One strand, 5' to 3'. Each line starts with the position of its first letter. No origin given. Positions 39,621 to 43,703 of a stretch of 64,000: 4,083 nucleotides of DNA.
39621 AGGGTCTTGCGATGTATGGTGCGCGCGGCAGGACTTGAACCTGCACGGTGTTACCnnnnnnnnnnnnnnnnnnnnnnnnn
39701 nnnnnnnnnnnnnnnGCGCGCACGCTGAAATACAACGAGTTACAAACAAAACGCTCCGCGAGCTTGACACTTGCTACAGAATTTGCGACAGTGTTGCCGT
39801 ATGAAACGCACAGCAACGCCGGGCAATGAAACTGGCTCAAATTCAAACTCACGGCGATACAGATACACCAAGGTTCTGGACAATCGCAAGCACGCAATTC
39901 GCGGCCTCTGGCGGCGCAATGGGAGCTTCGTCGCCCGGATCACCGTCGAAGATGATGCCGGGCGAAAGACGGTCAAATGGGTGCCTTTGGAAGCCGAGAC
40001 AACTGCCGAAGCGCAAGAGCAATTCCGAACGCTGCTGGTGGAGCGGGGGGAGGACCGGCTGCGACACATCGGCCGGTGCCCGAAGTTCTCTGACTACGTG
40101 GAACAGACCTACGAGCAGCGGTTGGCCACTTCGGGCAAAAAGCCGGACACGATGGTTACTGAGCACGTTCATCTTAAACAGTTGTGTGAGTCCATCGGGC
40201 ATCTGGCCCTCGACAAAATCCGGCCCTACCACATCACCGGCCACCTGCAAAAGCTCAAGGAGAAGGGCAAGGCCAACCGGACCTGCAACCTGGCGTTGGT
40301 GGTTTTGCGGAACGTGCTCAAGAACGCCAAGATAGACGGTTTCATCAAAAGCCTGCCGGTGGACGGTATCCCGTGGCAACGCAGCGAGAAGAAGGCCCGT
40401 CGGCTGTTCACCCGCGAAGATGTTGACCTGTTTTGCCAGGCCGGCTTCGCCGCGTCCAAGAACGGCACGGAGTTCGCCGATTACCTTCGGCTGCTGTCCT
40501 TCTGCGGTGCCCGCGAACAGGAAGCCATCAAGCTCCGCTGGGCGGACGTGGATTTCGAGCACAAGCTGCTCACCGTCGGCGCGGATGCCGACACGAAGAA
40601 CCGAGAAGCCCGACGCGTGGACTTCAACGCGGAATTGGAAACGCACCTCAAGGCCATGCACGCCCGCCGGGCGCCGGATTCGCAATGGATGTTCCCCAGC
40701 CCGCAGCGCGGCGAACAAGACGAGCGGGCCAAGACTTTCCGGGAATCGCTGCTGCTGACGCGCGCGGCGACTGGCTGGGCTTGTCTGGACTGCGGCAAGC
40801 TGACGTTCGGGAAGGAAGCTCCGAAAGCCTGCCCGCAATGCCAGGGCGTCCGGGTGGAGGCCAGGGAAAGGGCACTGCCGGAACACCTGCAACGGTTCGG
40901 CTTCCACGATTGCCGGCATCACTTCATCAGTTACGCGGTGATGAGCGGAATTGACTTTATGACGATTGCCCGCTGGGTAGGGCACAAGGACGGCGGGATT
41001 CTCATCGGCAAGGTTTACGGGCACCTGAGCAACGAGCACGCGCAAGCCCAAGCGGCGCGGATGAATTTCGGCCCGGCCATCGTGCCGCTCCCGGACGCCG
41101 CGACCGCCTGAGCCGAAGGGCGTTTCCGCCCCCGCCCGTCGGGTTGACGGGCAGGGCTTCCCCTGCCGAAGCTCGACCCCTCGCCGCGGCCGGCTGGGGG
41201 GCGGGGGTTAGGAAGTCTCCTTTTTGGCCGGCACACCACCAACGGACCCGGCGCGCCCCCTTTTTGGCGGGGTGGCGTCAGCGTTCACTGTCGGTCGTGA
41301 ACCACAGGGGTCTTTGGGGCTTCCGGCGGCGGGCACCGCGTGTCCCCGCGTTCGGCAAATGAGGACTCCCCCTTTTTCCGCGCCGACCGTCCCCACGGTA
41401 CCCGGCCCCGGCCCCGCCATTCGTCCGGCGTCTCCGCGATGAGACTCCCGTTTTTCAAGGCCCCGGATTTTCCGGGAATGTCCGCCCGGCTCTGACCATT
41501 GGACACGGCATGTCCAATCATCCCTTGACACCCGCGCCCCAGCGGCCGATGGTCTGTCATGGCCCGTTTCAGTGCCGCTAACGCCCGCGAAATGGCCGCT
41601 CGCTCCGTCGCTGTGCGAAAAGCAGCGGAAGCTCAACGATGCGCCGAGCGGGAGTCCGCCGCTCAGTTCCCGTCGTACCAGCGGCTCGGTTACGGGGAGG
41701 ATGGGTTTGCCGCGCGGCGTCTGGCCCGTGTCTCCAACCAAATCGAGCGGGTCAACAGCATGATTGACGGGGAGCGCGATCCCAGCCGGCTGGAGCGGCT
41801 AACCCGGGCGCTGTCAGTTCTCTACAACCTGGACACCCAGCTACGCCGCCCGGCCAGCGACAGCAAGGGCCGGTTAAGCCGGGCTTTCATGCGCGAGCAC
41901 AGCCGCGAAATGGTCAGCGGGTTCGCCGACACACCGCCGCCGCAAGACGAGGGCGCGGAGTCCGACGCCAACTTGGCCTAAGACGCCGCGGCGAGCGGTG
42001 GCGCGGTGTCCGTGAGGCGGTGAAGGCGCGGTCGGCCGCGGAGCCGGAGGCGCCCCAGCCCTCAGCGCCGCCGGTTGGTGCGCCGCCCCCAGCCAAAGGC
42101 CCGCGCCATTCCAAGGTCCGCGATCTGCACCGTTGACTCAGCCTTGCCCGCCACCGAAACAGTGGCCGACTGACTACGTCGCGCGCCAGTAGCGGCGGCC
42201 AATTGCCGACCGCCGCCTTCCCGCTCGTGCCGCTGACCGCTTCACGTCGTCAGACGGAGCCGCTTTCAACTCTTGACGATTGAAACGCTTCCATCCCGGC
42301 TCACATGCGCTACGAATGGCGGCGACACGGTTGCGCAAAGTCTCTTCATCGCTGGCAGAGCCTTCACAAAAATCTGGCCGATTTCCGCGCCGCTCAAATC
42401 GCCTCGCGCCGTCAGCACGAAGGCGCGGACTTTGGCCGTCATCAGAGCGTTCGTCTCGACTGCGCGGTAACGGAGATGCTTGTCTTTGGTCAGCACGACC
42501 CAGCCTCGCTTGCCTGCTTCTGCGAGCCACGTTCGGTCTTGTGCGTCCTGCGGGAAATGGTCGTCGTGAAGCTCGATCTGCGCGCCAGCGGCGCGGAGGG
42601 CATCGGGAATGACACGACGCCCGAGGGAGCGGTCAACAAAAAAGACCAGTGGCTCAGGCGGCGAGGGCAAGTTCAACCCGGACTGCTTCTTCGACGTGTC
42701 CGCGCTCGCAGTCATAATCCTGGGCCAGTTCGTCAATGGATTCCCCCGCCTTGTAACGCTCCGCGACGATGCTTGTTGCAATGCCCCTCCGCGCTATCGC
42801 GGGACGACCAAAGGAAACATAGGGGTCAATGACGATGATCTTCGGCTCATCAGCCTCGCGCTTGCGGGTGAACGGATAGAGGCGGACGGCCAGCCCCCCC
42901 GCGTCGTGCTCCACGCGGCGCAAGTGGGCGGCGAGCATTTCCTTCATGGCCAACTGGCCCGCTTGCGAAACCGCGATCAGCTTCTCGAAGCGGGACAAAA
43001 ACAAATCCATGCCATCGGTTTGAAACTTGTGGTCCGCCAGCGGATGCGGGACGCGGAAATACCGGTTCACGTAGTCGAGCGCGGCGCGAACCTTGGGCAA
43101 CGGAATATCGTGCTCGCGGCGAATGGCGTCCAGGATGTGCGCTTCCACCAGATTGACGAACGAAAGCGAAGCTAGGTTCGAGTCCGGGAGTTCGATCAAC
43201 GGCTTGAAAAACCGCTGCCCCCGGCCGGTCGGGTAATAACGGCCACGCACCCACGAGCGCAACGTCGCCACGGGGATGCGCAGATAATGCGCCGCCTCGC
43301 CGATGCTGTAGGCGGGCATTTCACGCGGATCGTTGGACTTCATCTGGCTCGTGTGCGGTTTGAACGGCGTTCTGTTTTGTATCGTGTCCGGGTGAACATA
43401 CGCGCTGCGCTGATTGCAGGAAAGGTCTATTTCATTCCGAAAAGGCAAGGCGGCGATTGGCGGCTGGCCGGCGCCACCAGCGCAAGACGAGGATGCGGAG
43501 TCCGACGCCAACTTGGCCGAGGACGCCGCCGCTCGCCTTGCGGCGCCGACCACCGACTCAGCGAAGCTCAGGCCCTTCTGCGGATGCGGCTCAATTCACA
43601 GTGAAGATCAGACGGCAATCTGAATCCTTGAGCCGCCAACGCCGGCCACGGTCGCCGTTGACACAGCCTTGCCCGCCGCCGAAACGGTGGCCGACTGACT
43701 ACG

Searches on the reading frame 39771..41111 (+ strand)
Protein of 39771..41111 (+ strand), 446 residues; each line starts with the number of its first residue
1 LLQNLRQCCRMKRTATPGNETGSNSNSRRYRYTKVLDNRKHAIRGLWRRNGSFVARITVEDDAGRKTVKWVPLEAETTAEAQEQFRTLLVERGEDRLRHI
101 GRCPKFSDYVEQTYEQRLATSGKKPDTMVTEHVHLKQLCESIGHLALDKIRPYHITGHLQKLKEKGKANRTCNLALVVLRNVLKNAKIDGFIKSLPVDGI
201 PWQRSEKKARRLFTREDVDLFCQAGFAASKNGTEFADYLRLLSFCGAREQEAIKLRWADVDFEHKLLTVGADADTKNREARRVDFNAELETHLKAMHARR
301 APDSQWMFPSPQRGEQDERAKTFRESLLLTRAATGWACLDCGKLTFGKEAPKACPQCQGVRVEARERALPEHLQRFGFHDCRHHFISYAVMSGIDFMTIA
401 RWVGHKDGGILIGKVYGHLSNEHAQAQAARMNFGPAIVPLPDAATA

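Call 62: search_protein_families(library=pfam, proteins=[window:39771-41111:+], max_evalue=0.01)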
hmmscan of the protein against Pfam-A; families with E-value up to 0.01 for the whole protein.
window:39771-41111:+ (446 aa): 3 families
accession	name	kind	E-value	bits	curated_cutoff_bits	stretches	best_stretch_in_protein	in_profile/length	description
PF00589.27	Phage_integrase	-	3e-14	53.6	27.1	1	234-422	23-171/172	Phage integrase family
PF21349.2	RUBY_RBDX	-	0.00012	21.9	26.5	1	336-358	1-23/30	Rubrerythrin, rubredoxin-like domain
PF23458.2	DUF7130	-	0.0022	18.3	35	1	331-359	49-78/89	Domain of unknown function (DUF7130)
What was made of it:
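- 39771..41111 (+): Tyrosine recombinase (integrase), 446 aa. PF00589 at 3e-14 (call 62).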

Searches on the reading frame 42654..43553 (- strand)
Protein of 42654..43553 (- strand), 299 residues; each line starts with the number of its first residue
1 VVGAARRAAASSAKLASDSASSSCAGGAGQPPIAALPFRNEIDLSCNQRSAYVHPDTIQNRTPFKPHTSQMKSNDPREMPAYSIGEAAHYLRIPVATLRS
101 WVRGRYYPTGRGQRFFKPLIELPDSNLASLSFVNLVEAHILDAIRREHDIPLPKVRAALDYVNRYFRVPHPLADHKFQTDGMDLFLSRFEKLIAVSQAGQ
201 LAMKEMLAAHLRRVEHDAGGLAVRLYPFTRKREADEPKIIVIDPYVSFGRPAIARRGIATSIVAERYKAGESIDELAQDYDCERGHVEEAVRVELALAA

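Call 62: search_protein_families(library=pfam, proteins=[window:42654-43553:-], max_evalue=0.01)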
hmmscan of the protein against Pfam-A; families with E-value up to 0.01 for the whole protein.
window:42654-43553:- (299 aa): 3 families
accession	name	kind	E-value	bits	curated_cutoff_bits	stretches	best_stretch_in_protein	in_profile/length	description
PF04255.20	DUF433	-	4.1e-11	43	23.6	1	240-291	1-53/56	Protein of unknown function (DUF433)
PF21321.3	HTH_66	-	2.1e-10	41.3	24.3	1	80-159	1-83/83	Putative DNA-binding HTH domain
PF12728.13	HTH_17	-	0.0007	20.2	27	1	82-113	2-34/51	Helix-turn-helix domain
